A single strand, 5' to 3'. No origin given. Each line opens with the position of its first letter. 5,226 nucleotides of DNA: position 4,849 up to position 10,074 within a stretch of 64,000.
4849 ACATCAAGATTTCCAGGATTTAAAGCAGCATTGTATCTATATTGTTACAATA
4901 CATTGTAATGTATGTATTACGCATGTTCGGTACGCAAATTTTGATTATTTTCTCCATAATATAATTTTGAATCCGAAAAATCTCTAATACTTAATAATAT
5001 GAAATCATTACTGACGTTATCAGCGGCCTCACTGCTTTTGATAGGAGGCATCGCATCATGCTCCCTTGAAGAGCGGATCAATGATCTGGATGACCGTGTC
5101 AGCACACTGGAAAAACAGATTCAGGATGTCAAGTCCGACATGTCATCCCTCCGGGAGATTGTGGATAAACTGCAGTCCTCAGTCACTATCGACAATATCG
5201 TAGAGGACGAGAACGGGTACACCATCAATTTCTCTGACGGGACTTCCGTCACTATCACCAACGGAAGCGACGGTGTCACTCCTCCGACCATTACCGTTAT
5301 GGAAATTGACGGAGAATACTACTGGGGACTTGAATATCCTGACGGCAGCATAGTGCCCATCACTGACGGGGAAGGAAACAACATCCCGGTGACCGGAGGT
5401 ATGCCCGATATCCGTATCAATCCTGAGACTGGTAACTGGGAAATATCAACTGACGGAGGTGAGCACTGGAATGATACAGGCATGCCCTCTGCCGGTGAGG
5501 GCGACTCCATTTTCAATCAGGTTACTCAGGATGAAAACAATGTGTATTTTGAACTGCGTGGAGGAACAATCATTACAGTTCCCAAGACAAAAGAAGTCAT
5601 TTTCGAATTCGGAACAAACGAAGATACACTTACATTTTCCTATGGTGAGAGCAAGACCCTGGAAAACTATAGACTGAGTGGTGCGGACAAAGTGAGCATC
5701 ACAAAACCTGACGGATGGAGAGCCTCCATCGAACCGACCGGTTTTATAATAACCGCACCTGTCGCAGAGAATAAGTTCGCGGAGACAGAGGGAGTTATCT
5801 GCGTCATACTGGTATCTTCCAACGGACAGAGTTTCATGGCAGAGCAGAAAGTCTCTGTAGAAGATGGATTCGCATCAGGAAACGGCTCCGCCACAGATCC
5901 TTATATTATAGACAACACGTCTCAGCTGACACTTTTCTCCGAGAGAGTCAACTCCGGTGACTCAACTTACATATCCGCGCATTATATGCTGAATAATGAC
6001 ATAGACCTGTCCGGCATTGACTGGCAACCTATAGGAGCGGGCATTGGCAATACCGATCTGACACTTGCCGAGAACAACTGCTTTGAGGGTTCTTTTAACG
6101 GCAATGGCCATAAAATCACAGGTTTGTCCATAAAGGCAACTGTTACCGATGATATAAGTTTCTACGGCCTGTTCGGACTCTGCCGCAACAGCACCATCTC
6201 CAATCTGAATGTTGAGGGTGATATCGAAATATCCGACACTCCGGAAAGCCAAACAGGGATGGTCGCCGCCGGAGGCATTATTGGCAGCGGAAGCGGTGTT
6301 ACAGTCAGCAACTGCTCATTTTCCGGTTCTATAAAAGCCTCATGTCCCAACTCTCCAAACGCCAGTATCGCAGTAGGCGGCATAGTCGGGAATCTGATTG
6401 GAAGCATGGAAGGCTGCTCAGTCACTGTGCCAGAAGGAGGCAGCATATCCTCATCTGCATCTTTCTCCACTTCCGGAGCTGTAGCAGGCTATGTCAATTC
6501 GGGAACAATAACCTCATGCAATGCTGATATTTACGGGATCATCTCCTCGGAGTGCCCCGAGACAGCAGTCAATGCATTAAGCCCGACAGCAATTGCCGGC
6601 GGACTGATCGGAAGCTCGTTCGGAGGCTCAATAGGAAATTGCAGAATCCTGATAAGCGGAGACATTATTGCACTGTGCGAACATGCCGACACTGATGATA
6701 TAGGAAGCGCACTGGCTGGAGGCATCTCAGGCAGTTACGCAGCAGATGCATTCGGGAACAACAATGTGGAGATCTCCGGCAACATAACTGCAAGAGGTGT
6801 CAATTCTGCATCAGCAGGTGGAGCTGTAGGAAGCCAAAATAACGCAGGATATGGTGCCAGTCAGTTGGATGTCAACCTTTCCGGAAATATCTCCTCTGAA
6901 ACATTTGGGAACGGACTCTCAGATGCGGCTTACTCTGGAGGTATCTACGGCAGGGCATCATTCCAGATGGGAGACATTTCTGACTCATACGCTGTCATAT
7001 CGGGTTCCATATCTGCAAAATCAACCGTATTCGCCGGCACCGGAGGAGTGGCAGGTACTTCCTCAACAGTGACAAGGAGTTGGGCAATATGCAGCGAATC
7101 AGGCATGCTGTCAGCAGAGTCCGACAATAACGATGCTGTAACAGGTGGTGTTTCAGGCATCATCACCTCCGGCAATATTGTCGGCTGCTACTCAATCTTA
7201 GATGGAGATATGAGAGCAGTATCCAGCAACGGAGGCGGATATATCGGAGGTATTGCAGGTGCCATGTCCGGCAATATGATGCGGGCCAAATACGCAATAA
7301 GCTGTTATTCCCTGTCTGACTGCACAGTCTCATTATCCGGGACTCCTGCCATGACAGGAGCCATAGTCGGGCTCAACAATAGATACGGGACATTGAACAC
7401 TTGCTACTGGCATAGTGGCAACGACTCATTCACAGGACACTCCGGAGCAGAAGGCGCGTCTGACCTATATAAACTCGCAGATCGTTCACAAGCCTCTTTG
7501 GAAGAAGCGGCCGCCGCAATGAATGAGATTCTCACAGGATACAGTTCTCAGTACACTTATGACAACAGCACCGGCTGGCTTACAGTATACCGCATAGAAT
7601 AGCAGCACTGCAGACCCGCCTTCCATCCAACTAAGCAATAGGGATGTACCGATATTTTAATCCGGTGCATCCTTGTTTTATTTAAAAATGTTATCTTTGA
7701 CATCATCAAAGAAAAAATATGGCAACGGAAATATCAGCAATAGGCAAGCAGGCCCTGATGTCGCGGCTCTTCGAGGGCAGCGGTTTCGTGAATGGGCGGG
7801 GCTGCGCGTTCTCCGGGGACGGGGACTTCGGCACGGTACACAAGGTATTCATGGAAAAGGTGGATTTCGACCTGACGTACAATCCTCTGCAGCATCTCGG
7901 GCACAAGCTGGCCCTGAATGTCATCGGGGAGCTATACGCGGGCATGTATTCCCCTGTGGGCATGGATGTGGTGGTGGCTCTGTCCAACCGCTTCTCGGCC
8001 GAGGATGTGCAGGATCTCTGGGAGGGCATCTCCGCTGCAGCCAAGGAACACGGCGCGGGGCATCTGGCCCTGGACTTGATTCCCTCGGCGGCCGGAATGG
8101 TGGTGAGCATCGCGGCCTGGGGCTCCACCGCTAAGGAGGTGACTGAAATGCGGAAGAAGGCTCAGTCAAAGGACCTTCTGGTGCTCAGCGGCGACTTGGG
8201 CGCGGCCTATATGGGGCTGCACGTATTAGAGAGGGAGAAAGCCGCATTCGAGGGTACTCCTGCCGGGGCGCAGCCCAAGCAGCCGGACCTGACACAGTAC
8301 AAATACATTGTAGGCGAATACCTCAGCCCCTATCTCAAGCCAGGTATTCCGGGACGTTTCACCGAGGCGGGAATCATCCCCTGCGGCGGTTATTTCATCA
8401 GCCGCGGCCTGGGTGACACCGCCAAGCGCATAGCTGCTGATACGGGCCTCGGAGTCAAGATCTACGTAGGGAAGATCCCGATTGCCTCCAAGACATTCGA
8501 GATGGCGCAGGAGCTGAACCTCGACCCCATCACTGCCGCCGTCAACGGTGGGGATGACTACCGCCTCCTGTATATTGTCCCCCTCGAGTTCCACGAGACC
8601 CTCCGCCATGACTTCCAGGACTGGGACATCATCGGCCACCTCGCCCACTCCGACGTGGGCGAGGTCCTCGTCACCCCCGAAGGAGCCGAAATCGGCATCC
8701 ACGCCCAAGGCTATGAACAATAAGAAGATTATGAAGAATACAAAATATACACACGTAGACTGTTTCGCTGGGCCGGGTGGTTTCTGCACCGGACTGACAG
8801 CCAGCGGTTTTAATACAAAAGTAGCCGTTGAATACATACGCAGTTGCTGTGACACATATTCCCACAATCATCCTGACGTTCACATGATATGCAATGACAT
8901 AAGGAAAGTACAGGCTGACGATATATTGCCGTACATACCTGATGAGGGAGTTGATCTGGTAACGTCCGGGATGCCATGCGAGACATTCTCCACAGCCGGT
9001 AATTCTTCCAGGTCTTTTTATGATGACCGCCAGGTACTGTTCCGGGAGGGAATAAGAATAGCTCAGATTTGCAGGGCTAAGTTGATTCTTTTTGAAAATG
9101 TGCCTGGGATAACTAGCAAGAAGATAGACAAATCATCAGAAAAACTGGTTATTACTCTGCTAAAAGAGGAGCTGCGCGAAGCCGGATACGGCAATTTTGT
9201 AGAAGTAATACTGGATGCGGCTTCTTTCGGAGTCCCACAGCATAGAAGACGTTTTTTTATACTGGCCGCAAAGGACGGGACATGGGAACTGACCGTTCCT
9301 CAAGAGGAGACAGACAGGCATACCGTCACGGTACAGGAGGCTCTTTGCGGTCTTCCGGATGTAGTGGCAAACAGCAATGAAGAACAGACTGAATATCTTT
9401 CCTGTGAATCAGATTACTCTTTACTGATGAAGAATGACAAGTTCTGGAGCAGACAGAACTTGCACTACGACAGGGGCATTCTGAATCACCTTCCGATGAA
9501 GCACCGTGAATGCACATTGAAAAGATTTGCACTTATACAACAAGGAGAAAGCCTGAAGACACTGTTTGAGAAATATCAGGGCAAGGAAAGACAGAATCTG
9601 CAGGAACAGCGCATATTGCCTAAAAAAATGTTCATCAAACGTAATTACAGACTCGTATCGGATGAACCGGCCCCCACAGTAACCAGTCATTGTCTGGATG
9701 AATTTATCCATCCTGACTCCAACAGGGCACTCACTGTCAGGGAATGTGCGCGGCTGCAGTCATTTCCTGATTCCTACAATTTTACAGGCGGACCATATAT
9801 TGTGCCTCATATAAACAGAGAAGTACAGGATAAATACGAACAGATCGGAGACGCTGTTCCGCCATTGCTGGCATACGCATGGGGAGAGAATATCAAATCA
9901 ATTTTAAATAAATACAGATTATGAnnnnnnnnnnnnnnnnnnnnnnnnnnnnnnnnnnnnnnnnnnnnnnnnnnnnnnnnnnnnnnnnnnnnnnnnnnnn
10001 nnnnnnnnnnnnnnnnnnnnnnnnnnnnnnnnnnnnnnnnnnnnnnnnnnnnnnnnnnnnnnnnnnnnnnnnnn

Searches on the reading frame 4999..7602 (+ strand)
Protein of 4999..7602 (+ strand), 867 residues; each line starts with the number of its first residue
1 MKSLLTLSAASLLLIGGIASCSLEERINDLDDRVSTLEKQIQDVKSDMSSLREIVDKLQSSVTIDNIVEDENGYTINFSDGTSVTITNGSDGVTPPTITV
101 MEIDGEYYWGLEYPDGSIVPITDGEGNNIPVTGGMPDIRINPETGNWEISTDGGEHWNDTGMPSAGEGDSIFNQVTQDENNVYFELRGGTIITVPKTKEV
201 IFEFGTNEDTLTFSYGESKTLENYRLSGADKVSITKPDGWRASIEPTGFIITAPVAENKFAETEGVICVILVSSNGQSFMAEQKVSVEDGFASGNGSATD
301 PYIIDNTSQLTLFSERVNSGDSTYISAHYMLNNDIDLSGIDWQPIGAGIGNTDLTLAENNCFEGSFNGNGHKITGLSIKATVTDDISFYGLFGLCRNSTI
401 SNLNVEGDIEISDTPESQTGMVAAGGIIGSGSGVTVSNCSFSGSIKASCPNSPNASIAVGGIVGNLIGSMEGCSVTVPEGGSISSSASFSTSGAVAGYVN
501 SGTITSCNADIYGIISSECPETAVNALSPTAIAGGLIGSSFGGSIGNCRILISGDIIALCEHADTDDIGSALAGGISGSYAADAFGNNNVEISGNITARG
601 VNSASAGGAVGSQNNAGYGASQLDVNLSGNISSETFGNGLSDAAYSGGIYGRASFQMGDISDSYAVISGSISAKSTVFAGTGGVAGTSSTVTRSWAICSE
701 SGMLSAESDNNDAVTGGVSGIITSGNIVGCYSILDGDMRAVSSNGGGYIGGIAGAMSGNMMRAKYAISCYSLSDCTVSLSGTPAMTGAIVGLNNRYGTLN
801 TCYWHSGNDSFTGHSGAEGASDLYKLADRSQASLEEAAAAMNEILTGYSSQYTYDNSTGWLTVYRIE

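Call 32: search_protein_families(library=pfam, proteins=[window:4999-7602:+], max_evalue=0.00001)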
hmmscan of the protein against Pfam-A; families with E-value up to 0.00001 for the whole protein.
window:4999-7602:+ (867 aa): 1 family
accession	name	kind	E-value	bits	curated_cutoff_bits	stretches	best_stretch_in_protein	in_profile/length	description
PF16378.10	DUF4988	-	2.8e-31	109.2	30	1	24-195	2-183/183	Domain of unknown function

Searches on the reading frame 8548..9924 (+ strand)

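Call 32: search_protein_families(library=pfam, proteins=[window:8548-9924:+], max_evalue=0.00001)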
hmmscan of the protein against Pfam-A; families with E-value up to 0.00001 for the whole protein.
window:8548-9924:+ (458 aa): 1 family
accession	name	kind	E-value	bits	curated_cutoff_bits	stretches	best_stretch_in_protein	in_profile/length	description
PF00145.23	DNA_methylase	-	2.8e-59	201.6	22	1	68-450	2-323/324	C-5 cytosine-specific DNA methylase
